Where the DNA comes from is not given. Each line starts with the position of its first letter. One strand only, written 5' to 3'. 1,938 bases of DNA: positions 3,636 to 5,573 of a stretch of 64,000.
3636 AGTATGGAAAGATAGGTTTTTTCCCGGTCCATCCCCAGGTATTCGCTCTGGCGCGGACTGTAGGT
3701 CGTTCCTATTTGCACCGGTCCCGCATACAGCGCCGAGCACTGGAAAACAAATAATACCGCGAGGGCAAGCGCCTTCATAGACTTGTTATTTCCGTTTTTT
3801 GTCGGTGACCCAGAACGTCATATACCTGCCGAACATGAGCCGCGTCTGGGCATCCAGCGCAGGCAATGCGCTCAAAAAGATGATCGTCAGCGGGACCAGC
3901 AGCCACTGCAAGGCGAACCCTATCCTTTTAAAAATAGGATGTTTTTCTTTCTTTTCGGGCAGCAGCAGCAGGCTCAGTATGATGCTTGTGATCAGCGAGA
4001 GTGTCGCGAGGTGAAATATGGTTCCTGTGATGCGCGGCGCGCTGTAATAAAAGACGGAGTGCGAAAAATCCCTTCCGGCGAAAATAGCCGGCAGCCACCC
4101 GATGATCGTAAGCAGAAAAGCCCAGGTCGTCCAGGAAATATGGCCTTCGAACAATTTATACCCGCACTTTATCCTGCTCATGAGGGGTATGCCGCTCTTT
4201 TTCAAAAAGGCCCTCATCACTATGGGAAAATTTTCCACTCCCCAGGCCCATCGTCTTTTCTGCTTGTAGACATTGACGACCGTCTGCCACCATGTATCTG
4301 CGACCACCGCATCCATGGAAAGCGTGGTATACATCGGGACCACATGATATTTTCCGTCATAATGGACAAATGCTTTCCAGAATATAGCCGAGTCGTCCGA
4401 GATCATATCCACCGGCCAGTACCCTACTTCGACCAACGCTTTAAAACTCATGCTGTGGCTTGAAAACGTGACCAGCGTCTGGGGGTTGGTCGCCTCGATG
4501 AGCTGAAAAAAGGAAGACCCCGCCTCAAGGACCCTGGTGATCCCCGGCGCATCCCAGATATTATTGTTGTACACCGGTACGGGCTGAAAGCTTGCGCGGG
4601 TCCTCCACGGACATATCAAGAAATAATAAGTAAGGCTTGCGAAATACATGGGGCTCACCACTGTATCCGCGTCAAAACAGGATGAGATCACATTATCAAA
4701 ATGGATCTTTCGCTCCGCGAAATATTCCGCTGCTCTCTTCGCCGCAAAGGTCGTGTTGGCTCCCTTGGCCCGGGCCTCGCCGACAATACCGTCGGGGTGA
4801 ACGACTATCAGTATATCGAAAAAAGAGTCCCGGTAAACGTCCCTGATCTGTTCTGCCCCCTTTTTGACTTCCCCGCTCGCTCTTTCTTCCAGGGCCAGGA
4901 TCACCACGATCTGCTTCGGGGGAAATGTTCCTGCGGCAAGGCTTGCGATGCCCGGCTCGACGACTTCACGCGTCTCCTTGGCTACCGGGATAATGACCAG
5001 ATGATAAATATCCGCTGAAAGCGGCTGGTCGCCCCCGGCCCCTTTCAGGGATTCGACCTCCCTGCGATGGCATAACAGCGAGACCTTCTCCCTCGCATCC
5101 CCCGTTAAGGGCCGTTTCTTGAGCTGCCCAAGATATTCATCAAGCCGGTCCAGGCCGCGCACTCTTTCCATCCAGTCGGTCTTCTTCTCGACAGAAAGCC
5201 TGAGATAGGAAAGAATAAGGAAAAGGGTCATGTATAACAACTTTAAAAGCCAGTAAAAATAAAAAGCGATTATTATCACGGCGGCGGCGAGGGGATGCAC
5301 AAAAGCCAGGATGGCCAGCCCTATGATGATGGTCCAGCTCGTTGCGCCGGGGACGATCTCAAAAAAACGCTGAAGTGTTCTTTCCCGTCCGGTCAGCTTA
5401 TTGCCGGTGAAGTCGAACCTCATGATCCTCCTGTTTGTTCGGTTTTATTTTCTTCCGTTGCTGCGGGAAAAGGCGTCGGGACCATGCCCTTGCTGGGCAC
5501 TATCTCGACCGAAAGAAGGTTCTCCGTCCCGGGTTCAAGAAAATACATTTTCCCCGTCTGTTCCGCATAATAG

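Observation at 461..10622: Co-oriented glycan synthase / hydrolase / PilZ locus fused to trehalose biosynthesis genes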

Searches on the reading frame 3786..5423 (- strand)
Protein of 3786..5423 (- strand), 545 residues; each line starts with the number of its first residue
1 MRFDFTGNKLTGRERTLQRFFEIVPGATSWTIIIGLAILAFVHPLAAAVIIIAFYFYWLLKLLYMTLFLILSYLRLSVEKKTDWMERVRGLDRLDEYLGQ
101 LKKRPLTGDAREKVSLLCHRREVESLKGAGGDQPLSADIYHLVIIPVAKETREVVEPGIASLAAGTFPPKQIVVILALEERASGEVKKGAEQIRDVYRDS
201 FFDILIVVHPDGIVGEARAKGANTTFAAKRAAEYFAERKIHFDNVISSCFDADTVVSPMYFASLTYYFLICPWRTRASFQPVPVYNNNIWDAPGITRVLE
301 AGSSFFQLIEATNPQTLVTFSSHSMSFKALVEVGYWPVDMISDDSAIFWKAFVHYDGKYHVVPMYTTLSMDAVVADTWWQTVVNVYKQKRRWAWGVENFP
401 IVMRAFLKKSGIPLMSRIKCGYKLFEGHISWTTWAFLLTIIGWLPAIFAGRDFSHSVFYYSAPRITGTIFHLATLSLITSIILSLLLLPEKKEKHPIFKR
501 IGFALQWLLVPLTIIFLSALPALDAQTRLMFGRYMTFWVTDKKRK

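Call 4: search_protein_families(library=pfam, proteins=[window:3786-5423:-], max_evalue=0.01)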
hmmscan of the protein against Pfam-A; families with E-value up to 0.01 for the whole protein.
window:3786-5423:- (545 aa): 1 family
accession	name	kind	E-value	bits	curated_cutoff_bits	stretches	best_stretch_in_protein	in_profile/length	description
PF13632.12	Glyco_trans_2_3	-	7.6e-05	23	27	1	250-446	5-182/198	Glycosyl transferase family group 2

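Call 5: search_protein_families(library=ncbifam, proteins=[window:3786-5423:-], max_evalue=0.01)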
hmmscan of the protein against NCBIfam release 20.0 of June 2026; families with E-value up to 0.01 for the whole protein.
window:3786-5423:- (545 aa): 1 family
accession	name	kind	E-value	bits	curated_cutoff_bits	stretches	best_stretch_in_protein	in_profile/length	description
TIGR03937.1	PgaC_IcaA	equivalog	6.7e-07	28.6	422.3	1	327-512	207-381/407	poly-beta-1,6-N-acetyl-D-glucosamine synthase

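Call 6: search_solved_structures(query=window:3786-5423:-, max_evalue=1)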
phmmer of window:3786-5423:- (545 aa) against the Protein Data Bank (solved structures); distinct sequences matched with E-value up to 1: 0.

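Call 8: find_homologous_proteins(query=window:3786-5423:-)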
Query window:3786-5423:- (545 aa): 3047 proteins with E <= 0.001 among 8000 candidates; the best 120 are listed.
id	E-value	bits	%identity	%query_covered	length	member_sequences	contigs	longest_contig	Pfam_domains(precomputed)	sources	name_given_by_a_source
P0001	0.0e+0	1245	100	100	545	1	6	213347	PF13632.13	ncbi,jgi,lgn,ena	-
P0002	0.0e+0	1094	86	100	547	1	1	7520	PF13632.13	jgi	jgi:hypothetical protein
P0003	0.0e+0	1084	85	100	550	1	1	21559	PF13632.13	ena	-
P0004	0.0e+0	1021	81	100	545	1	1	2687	PF13632.13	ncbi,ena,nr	ncbi:MAG: glycosyltransferase family 2 protein [Thermodesulfovibrionia bacterium]|nr:glycosyltransfe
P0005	1.0e-292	990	78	100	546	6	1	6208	PF13632.13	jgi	jgi:hypothetical protein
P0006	3.3e-289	978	77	100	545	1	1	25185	PF13632.13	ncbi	-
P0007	7.9e-289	977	76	100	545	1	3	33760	PF13632.13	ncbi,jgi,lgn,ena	ncbi:MAG: glycosyltransferase family 2 protein [Candidatus Omnitrophota bacterium]|jgi:hypothetical 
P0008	2.6e-288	975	77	100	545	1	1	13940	PF13632.13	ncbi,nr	ncbi:MAG: glycosyltransferase family 2 protein [Candidatus Omnitrophota bacterium]|nr:glycosyltransf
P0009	4.8e-288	974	76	100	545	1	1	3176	PF13632.13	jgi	jgi:hypothetical protein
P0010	8.2e-288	974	76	100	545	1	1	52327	PF13632.13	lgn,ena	-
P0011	4.7e-285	964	76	100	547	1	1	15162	PF13632.13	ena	-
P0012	3.4e-283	958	76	100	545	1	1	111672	PF13632.13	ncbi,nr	ncbi:MAG: hypothetical protein GF409_06705 [Candidatus Omnitrophica bacterium]|nr:hypothetical prote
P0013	9.3e-283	957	75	100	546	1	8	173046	PF13632.13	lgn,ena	-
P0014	1.5e-280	949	76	100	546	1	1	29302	PF13632.13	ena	-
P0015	2.5e-279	946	76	100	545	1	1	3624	PF13632.13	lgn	-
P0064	5.6e-242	822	64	100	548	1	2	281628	PF13632.13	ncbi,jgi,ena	-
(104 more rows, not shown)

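Call 10: find_encoding_contigs(protein=P0012, flank=10000, max_places=2)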
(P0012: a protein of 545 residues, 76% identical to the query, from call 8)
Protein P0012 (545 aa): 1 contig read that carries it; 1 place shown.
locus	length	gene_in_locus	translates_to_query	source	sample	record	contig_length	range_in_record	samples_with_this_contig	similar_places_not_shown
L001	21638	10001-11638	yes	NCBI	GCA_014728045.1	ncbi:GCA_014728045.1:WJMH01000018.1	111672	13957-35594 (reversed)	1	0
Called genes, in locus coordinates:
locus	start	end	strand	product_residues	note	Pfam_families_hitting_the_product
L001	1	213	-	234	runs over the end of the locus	-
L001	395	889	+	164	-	-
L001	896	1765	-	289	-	PF18306:LDcluster4, PF03641:Lysine_decarbox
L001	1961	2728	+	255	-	PF13650:Asp_protease_2, PF13975:gag-asp_proteas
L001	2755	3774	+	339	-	PF00512:HisKA, PF02518:HATPase_c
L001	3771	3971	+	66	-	-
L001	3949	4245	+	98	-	-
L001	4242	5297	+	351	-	PF00224:PK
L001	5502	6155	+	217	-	-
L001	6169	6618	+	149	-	PF13248:Zn_ribbon_3, PF09685:MamF_MmsF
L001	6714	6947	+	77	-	-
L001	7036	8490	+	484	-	PF00982:Glyco_transf_20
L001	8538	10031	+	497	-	PF08308:PEGA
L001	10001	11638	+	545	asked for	PF13632:Glyco_trans_2_3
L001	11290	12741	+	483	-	PF02449:Glyco_hydro_42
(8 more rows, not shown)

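Call 11: find_encoding_contigs(protein=P0064, flank=10000, max_places=2)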
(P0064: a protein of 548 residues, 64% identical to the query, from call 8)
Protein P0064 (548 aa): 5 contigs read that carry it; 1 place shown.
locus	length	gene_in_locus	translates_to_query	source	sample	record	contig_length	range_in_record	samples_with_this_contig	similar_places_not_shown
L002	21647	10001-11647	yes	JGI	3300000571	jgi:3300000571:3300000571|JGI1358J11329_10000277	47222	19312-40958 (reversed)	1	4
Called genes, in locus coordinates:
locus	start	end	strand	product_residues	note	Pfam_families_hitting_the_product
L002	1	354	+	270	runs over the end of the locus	-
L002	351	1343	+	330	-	PF20903:SPL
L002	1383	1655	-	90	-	-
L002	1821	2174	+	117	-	-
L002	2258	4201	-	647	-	PF00270:DEAD, PF01637:ATPase_2 (faint), PF04851:ResIII, PF13401:AAA_22 (faint), PF22527:DEXQc_Suv3, PF00271:Helicase_C (weak), PF08148:DSHCT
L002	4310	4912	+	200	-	PF08207:EFP_N, PF01132:EFP, PF09285:Elong-fact-P_C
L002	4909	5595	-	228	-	PF00702:Hydrolase, PF12710:HAD, PF13419:HAD_2, PF13242:Hydrolase_like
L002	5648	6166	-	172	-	PF00080:Sod_Cu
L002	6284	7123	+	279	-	PF00535:Glycos_transf_2, PF10111:Glyco_tranf_2_2, PF13641:Glyco_tranf_2_3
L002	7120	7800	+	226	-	PF00702:Hydrolase, PF12710:HAD (faint), PF13419:HAD_2, PF13242:Hydrolase_like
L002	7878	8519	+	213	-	PF01914:MarC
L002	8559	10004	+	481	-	PF08308:PEGA (weak)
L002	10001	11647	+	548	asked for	PF13632:Glyco_trans_2_3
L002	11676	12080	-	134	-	-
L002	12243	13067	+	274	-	PF07934:OGG_N, PF00730:HhH-GPD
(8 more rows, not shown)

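Call 13: find_related_loci(query=A1, collection=genome_contigs, flank=10000)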
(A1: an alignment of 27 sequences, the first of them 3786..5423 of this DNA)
Query A1 (545 aa) in genome_contigs; peptide patterns used: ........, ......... (x = any residue, [..] = any of these).
600 stretches matched a pattern (row limit reached: there are more); 594 encode a relative of the query (tblastn E <= 1e-3); the best 80 are kept; 80 distinct loci.
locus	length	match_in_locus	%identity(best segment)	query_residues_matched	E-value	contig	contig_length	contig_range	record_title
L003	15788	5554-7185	76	1-545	0e+0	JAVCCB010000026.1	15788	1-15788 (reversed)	MAG: Candidatus Tantalella remota isolate MAG_3300035698_1097 Ga0374944_042765, whole genome shotgun sequence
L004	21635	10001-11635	73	1-545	0e+0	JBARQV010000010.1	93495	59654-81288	MAG: Candidatus Omnitrophota bacterium isolate MFD13425_ilm_asm_bin19 k127_71847, whole genome shotgun sequence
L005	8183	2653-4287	75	1-545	0e+0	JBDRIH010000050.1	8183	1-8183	MAG: Candidatus Omnitrophota bacterium isolate MEGAHIT-group-1.574 k141_9170074, whole genome shotgun sequence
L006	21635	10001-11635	77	1-545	0e+0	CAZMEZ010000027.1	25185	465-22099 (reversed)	MAG TPA_asm: uncultured Planctomycetia bacterium isolate SRP141376_co1_78 genome assembly, contig: NODE_4381_length_2518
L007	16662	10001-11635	75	1-545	0e+0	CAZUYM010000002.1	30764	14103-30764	MAG TPA_asm: uncultured Planctomycetia bacterium isolate binchicken_co171_70 genome assembly, contig: NODE_126_length_30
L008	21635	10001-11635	75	1-545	0e+0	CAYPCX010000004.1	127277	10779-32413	MAG TPA_asm: uncultured Planctomycetia bacterium isolate binchicken_co334_60 genome assembly, contig: NODE_154_length_12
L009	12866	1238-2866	79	3-545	0e+0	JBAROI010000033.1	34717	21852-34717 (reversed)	MAG: Candidatus Omnitrophota bacterium isolate MFD13429_ilm_asm_bin31 k127_208362, whole genome shotgun sequence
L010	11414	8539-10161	71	1-541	0e+0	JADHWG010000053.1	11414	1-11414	MAG: Candidatus Omnitrophota bacterium isolate BS750m-G21 BS-750m-C10392, whole genome shotgun sequence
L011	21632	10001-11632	70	1-544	0e+0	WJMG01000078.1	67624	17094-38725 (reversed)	MAG: Candidatus Omnitrophota bacterium isolate Bin_214 k141_4210362, whole genome shotgun sequence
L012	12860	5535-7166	70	1-544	0e+0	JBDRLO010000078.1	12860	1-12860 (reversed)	MAG: Candidatus Omnitrophota bacterium isolate MEGAHIT-group-1.781 k141_12334754, whole genome shotgun sequence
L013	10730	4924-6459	66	1-545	0e+0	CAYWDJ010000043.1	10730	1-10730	MAG TPA_asm: uncultured Planctomycetia bacterium isolate binchicken_co181_210 genome assembly, contig: NODE_12085_length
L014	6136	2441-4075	63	1-545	0e+0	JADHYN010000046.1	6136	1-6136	MAG: Candidatus Omnitrophota bacterium isolate BS750m-G80 BS-750m-C26920, whole genome shotgun sequence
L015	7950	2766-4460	63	1-545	0e+0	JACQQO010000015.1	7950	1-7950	MAG: Candidatus Omnitrophota bacterium isolate NC_groundwater_1335_Ag_S-0.2um_46_49 S_p2_S4_coassembly_k141_412034, whol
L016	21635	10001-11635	63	1-545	0e+0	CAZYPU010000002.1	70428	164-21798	MAG TPA_asm: uncultured Planctomycetia bacterium isolate binchicken_co332_134 genome assembly, contig: NODE_20_length_70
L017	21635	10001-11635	62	1-545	0e+0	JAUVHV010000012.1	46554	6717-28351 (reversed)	MAG: Candidatus Omnitrophota bacterium isolate CSMAG_411 CSMAG_411_k141_951358_length_46554_cov_14.6490, whole genome sh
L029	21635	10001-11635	58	1-545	0e+0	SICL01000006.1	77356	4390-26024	MAG: Candidatus Taenariivivens baikalensis isolate Baikal-deep-G204 BACOMB-C1051, whole genome shotgun sequence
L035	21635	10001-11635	59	1-545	0e+0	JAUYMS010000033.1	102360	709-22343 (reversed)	MAG: Candidatus Omnitrophota bacterium isolate C24_metabat.bin.98 C24_k141_796609, whole genome shotgun sequence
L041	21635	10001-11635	57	1-545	0e+0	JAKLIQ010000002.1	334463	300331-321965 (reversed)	MAG: Candidatus Omnitrophota bacterium isolate RA.bin90 RA.bin90_2, whole genome shotgun sequence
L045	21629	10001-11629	57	1-543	0e+0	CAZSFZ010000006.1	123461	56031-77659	MAG TPA_asm: uncultured bacterium isolate binchicken_co117_453 genome assembly, contig: NODE_208_length_123461_cov_24.54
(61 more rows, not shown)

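Call 27: search_protein_representatives(protein=window:3786-5423:-)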
Query: 545 residues. Proteins with E-value up to 0.001 (for the whole library): 1723; up to 1e-10: 952; up to 1e-30: 317. The best 150 are listed.
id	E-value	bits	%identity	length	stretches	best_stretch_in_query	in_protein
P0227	2.2e-204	696.4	55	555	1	9-545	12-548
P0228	9.2e-163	559.1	49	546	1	1-544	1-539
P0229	1.1e-160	552.2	68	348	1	205-544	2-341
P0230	8.9e-160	549.2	47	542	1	1-534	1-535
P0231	5.4e-152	523.5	47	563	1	9-545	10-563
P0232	8.6e-144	496.5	45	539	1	13-533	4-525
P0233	1.4e-142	492.5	41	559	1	1-543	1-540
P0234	1.7e-138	479.0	45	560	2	137-542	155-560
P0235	3.3e-129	448.3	44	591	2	137-544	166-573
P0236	4.7e-128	444.5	41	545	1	2-544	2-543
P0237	1.3e-127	443.1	40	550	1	13-544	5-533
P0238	3.8e-124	431.6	40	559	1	14-545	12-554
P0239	4.5e-124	431.4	42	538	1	1-534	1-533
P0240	9.7e-123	427.0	42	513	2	138-545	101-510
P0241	4.6e-120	418.1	39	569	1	14-544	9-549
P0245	6.6e-116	404.4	37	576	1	12-544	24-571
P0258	6.4e-100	351.7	34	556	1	19-545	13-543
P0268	1.4e-94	334.1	33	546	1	15-545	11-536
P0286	1.4e-82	294.4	29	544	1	18-543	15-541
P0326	6.0e-70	252.7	28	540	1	12-542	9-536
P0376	7.3e-56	206.3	28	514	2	138-544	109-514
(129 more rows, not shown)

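Call 29: predict_structure(alignment_id=A1)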
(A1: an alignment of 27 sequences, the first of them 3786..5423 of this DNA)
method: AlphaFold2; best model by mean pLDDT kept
length: 545 residues; sequences in the alignment: 27
mean_pLDDT: 71.7   pTM: 0.70
mean pLDDT of the five models: 71.7, 67.7, 63.8, 63.0, 61.6
residues with pLDDT >= 90: 90; 70-90: 236; 50-70: 143; < 50: 76
segments of 3 or more residues with pLDDT < 50: 214-217, 276-279, 310-326, 337-372, 536-545
pLDDT, mean of each block of 10 residues (from residue 1): 64 89 89 90 85 82 74 78 91 93 88 89 89 87 84 87 92 90 87 95 89 53 76 90 79 78 86 57 55 59 52 40 44 49 39 40 35 58 65 62 74 72 74 75 74 60 68 71 67 64 67 66 80 56 27
secondary structure, 60 per line:
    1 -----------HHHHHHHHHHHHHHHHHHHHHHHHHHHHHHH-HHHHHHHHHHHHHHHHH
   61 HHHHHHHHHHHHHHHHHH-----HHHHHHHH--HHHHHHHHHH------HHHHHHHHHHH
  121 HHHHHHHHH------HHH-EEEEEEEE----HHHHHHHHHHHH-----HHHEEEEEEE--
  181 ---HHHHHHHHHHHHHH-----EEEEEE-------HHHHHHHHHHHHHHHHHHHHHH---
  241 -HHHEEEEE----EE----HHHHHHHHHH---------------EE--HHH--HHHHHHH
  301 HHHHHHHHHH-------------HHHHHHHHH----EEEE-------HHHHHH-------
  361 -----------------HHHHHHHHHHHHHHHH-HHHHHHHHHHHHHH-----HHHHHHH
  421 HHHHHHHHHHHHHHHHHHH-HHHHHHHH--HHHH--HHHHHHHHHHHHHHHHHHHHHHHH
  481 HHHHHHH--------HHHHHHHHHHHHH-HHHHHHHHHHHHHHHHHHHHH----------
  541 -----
elements in order: H12-42 H44-78 H84-91 H94-103 H110-129 E140-147 H152-163 E172-178 H184-197 E203-208 H216-237 E245-249 H260-269 H294-310 H324-332 E337-340 H348-353 H378-393 H395-408 H414-439 H441-448 H451-454 H457-487 H496-508 H510-530

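Call 30: list_cluster_members(proteins=[P0228, P0230, P0233, P0236, P0245, P0258, P0268, P0286, P0326, P0376])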
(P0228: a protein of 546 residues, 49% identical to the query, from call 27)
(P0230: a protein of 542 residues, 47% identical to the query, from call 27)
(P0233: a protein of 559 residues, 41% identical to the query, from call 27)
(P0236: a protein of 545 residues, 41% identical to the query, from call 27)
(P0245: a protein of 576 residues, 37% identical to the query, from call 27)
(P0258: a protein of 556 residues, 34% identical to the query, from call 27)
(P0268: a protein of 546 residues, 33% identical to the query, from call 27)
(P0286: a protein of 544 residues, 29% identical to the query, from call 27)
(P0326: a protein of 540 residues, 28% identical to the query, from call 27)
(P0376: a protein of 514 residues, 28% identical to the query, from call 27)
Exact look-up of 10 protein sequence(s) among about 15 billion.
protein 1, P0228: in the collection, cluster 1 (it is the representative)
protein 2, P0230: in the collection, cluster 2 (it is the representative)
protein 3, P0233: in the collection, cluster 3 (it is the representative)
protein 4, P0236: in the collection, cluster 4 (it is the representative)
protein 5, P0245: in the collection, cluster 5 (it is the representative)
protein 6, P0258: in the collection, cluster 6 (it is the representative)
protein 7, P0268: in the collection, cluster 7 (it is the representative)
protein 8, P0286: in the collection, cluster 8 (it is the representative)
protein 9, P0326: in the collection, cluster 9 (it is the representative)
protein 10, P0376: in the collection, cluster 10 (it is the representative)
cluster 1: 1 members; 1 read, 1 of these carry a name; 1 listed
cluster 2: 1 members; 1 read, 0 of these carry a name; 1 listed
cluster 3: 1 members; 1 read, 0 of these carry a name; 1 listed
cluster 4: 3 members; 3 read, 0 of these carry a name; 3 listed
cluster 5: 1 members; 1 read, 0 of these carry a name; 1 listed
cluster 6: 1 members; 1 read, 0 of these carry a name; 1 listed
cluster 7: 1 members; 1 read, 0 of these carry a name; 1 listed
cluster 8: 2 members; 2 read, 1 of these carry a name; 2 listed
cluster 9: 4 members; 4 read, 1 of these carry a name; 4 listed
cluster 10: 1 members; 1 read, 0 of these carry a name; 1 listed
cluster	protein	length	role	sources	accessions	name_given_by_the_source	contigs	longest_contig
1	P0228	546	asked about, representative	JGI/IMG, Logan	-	cellulose synthase/poly-beta-1,6-N-acetylglucosamine synthase-like glycosyltransferase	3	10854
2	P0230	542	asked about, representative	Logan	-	-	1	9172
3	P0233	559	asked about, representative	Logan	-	-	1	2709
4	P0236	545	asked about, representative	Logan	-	-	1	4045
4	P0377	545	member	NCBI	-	-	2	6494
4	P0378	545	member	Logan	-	-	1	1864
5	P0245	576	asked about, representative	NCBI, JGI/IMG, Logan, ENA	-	-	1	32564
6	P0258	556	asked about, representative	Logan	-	-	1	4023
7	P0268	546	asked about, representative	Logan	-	-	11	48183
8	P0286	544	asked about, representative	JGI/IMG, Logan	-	hypothetical protein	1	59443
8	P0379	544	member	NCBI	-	-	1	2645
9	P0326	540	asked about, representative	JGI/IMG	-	-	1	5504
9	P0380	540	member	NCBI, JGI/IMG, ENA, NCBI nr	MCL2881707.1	MAG: hypothetical protein FWF45_02265 [Coriobacteriia bacterium] | hypothetical protein [Coriobacteriia bacterium]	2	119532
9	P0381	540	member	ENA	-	-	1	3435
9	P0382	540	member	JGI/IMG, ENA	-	-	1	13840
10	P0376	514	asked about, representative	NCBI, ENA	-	-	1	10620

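Call 32: find_encoding_contigs(protein=P0286, flank=8000, max_places=1)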
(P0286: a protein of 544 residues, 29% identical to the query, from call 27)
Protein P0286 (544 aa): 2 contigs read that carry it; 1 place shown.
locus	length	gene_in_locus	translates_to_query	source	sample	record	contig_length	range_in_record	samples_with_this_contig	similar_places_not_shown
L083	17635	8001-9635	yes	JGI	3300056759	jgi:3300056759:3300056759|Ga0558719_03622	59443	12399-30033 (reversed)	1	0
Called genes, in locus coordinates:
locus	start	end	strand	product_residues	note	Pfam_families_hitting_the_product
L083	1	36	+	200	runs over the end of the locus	-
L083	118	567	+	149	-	-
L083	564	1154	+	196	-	-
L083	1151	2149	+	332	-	-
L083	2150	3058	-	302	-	PF02899:Phage_int_SAM_1, PF13102:Phage_int_SAM_5, PF00589:Phage_integrase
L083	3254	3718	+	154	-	PF00334:NDK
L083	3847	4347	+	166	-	PF14470:bPH_3 (faint), PF03703:bPH_2 (weak)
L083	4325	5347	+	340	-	PF13624:SurA_N_3 (weak), PF13616:Rotamase_3, PF00639:Rotamase, PF13145:Rotamase_2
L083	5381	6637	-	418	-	-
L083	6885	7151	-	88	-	-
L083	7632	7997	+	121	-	-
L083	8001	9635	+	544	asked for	-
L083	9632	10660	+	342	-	PF00953:Glycos_transf_4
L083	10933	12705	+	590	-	PF07973:tRNA_SAD (weak), PF00587:tRNA-synt_2b, PF03129:HGTP_anticodon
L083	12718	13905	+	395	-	PF01035:DNA_binding_1, PF01715:IPPT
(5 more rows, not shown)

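Call 33: find_encoding_contigs(protein=P0380, flank=8000, max_places=1)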
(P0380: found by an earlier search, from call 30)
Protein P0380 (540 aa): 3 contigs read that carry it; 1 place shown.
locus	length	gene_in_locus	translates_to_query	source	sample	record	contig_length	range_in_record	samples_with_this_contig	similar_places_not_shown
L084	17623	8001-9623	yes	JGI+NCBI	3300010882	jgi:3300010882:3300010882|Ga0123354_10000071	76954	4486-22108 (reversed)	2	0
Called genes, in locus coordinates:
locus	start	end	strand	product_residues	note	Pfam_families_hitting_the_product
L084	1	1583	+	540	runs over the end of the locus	-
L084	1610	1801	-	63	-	-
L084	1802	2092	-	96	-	PF01381:HTH_3, PF12844:HTH_19 (weak), PF13413:HTH_25 (faint), PF13443:HTH_26 (weak), PF13560:HTH_31 (weak)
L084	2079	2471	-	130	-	PF05973:Gp49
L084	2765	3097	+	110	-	PF03551:PadR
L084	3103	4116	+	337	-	PF22564:HAAS (weak)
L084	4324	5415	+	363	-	PF05816:TelA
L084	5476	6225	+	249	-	-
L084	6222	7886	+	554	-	PF13531:SBP_bac_11, PF00092:VWA, PF13519:VWA_2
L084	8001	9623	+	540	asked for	-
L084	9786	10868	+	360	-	PF00266:Aminotran_5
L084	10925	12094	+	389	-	PF00389:2-Hacid_dh, PF02826:2-Hacid_dh_C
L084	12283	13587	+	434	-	PF13173:AAA_14, PF13635:DUF4143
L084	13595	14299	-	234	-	-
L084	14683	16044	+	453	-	-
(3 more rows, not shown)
